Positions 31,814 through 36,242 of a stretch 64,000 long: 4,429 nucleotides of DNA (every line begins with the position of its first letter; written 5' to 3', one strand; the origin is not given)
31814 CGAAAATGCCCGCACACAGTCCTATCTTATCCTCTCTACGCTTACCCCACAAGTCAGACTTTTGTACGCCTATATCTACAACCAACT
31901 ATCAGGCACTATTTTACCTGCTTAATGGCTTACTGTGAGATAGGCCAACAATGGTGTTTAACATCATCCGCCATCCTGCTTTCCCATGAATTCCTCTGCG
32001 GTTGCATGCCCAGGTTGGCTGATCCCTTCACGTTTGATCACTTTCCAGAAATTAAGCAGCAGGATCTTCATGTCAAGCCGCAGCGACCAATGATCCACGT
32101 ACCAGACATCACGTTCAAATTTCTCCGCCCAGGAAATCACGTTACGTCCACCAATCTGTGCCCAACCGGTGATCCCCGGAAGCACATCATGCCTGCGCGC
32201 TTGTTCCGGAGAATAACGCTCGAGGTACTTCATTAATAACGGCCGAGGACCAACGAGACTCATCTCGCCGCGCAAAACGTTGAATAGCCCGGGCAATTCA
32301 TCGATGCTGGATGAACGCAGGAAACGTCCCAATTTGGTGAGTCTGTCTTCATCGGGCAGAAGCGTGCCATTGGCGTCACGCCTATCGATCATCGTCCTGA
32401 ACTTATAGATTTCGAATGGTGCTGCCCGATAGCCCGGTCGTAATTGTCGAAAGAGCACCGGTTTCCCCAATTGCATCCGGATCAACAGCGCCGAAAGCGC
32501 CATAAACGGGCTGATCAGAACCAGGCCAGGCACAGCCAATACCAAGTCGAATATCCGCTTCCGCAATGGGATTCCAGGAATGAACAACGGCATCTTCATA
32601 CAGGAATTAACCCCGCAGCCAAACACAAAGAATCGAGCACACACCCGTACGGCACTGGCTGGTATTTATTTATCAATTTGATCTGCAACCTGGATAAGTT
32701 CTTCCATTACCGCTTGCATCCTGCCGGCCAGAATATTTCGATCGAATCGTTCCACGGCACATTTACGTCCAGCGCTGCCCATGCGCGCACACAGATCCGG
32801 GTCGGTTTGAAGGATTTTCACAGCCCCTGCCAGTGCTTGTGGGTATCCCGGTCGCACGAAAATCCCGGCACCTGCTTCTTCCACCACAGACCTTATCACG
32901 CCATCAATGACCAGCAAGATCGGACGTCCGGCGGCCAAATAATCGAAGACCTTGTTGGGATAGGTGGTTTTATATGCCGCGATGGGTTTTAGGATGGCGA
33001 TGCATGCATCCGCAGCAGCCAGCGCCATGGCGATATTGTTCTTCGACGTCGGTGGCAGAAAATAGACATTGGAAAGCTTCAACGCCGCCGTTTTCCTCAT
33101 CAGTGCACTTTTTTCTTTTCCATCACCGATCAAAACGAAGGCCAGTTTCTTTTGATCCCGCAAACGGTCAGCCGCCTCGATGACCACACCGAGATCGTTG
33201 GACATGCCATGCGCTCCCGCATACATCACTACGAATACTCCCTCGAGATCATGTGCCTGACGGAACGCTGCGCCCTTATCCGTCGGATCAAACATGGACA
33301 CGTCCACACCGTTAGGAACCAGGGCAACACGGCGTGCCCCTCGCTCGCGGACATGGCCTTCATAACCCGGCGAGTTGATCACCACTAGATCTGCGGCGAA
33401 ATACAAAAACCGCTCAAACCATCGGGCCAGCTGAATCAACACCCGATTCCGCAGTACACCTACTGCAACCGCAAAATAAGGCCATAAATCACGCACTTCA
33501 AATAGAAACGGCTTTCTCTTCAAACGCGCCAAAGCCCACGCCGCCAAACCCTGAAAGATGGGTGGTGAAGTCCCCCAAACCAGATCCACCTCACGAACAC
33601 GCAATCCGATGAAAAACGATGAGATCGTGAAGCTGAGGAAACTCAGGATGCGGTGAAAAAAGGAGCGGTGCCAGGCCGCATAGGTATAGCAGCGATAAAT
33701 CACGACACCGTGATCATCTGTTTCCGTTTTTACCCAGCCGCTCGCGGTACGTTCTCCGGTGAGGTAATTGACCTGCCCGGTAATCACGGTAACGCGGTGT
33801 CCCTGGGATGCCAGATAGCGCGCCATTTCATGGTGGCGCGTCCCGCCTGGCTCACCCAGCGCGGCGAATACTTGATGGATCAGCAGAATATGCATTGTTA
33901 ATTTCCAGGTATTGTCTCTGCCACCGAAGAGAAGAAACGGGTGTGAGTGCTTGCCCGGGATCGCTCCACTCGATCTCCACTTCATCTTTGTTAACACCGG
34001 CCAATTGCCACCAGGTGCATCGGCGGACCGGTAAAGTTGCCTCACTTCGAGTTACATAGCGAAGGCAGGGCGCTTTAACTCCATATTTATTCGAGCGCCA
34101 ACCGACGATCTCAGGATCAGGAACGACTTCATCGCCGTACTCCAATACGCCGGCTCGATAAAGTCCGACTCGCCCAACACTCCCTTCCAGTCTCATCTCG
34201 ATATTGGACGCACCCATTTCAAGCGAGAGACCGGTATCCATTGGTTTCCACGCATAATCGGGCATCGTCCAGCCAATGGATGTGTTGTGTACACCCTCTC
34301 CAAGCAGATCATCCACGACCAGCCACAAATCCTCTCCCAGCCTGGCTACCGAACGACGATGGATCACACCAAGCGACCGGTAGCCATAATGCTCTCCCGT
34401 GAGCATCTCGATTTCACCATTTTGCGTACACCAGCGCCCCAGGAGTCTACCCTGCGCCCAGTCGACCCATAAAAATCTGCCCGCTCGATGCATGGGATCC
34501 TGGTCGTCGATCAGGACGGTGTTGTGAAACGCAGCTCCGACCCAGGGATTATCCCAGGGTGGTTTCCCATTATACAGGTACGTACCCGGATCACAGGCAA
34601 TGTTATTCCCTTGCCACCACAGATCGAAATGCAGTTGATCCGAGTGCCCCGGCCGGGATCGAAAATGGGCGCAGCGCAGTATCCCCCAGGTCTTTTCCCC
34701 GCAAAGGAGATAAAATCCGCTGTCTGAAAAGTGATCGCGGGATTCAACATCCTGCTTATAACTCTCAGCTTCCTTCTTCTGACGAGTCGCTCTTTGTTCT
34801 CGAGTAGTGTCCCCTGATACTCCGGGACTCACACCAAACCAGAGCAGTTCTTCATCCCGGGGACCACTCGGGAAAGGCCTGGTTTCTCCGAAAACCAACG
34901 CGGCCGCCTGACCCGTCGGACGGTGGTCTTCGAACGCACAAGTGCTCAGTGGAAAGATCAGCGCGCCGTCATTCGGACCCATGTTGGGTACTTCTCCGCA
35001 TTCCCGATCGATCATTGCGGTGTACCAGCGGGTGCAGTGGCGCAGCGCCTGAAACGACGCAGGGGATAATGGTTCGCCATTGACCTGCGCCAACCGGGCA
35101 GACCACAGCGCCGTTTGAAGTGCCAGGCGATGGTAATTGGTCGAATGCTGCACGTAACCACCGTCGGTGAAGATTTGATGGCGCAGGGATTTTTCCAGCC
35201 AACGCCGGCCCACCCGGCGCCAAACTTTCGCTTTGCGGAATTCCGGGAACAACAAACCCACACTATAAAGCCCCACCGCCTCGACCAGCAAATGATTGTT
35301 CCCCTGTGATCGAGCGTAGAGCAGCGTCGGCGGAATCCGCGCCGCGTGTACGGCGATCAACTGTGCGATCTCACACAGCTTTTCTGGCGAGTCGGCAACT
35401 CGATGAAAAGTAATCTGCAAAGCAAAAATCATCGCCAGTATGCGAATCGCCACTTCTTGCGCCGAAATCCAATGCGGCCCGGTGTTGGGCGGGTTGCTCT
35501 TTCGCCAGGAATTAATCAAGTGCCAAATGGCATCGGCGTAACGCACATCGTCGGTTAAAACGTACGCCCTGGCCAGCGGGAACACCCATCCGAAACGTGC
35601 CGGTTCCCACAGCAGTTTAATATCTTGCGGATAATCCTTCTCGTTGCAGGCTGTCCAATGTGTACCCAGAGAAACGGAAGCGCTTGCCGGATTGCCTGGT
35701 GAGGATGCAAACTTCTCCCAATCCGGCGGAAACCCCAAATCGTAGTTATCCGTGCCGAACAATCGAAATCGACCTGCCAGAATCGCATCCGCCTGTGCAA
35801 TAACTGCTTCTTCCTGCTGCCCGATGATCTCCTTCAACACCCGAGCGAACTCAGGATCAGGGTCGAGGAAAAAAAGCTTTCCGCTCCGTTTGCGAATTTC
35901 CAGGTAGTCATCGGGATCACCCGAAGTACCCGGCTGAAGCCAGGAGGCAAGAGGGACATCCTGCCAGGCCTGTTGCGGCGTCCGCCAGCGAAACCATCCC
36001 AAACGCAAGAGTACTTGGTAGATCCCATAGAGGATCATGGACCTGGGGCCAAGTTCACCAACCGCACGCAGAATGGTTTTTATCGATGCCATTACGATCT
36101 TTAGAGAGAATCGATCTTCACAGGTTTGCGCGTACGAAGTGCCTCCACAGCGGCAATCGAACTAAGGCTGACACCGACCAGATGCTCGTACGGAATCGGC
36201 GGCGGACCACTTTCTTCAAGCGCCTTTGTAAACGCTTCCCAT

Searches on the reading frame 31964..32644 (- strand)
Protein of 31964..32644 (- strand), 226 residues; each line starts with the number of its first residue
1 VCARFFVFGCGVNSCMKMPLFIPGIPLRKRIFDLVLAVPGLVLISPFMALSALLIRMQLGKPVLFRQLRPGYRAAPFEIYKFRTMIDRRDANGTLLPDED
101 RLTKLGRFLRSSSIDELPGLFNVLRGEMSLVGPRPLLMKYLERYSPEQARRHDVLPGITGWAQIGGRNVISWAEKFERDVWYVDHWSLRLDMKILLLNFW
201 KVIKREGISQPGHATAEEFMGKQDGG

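Call 3: search_protein_families(library=pfam, proteins=[window:31964-32644:-], max_evalue=0.01)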
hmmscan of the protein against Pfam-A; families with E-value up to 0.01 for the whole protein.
window:31964-32644:- (226 aa): 1 family
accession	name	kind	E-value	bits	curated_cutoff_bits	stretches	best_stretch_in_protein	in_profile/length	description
PF02397.22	Bac_transf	-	3.5e-62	209.6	27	1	29-204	1-179/179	Bacterial sugar transferase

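Call 4: search_protein_families(library=ncbifam, proteins=[window:31964-32644:-], max_evalue=0.001)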
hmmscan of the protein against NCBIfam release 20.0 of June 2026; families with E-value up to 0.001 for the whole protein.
window:31964-32644:- (226 aa): 10 families
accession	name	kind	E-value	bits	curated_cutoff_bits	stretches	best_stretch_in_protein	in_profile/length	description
TIGR03025.1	EPS_sugtrans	subfamily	1.7e-72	245.1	295.55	1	28-207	257-443/445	exopolysaccharide biosynthesis polyprenyl glycosylphosphotransferase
TIGR03023.1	WcaJ_sugtrans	equivalog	2.1e-62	211.9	410.75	1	27-205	261-449/453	undecaprenyl-phosphate glucose phosphotransferase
TIGR03022.1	WbaP_sugtrans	subfamily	1.2e-51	176.4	403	2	99-207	346-454/456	undecaprenyl-phosphate galactose phosphotransferase WbaP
TIGR03013.1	EpsB_2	subfamily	3.3e-46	158.3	393.35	1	28-203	254-437/443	TIGR03013 family XrtA/PEP-CTERM system glycosyltransferase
NF041877.1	EPS_EpsZ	equivalog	6.2e-42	143.8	800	1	29-208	266-458/459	exopolysaccharide biosynthesis polyisoprenyl-phosphate hexose-1-phosphate transferase EpsZ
NF052601.1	undeca_RfbP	equivalog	5.1e-40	137.3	330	2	98-199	131-232/244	undecaprenyl-phosphate galactose phosphotransferase family protein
NF007518.0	PRK10124.1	equivalog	2.4e-39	135.3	684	1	27-201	272-456/464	undecaprenyl-phosphate glucose phosphotransferase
NF050817.1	PolSacchBiosHfsE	equivalog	1.1e-37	129.9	750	1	28-197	271-454/467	polysaccharide biosynthesis protein HfsE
NF011751.0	PRK15204.1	equivalog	1.4e-30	106.4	907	1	28-207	279-474/476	undecaprenyl-phosphate galactose phosphotransferase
NF045514.1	glycotran_HepC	equivalog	1.2e-22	80.3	140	1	28-138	116-214/220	heterocyst development glycosyltransferase HepC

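Call 86: search_solved_structures(query=window:31964-32644:-, max_evalue=1e-10)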
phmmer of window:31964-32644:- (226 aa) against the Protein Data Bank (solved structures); distinct sequences matched with E-value up to 1e-10: 7.
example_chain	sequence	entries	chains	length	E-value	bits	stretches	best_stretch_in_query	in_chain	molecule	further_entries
8g1n_A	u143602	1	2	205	5e-65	222.2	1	28-222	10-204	N,N'-diacetylbacilliosaminyl-1-phosphate transferase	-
8e37_B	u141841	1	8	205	6.8e-65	221.7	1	28-222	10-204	N,N'-diacetylbacilliosaminyl-1-phosphate transferase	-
9s7s_A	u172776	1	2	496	5.6e-32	114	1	28-208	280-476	UDP-Gal::undecaprenolphosphate Gal-1-P transferase WbaP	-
30wc_A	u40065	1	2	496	5.6e-32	114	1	28-208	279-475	Undecaprenyl-phosphate galactose phosphotransferase WbaP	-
9s8l_A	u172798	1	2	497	5.6e-32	114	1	28-208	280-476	UDP-Gal::undecaprenolphosphate Gal-1-P transferase WbaP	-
30us_A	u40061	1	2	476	7e-32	113.7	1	28-207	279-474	UDP-Gal::undecaprenolphosphate Gal-1-P transferase WbaP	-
8t53_A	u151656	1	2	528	6.4e-30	107.3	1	28-207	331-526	Undecaprenyl-phosphate galactose phosphotransferase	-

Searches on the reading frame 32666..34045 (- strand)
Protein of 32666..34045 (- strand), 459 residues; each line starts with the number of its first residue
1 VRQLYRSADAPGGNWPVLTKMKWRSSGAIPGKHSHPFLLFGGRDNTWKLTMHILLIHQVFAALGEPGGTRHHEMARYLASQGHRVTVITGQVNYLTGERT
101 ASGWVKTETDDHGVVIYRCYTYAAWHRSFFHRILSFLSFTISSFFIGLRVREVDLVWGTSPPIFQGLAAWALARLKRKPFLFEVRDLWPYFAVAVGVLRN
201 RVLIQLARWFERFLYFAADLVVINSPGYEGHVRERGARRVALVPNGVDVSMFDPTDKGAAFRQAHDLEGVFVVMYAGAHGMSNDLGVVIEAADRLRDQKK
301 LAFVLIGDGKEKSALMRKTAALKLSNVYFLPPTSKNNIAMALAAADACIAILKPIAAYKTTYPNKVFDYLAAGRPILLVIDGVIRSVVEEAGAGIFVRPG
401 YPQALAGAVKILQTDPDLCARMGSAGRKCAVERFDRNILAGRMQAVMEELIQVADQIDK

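Call 3: search_protein_families(library=pfam, proteins=[window:32666-34045:-], max_evalue=0.01)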
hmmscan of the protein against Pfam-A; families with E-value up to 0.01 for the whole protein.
window:32666-34045:- (459 aa): 5 families
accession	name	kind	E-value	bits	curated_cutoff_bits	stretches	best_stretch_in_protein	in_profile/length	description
PF13579.12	Glyco_trans_4_4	-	2.5e-17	64.1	29.7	1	68-246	4-158/158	Glycosyl transferase 4-like domain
PF13439.12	Glyco_transf_4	-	2.5e-14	54.1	28.5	1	72-250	9-169/170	Glycosyltransferase Family 4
PF13692.12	Glyco_trans_1_4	-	2.6e-14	54.1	27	1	272-414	3-141/142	Glycosyl transferases group 1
PF00534.26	Glycos_transf_1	-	5.4e-14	52.5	26.4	1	268-428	13-171/172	Glycosyl transferases group 1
PF13524.12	Glyco_trans_1_2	-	0.0004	20.8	25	1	294-431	8-130/144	Glycosyl transferase-like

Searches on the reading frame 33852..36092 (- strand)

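Call 3: search_protein_families(library=pfam, proteins=[window:33852-36092:-], max_evalue=0.01)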
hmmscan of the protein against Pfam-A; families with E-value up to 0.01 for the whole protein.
window:33852-36092:- (746 aa): 3 families
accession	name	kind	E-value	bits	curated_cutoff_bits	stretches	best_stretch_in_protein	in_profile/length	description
PF07940.18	Hepar_II_III_C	-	8.4e-30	104.5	24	1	452-612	6-168/237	Heparinase II/III-like, C-terminal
PF16889.11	Hepar_II_III_N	-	9.7e-27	94.6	22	1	146-340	86-278/340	Heparinase II/III N-terminus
PF05426.18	Alginate_lyase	-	7.9e-06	26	22.2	1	173-359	65-267/275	Alginate lyase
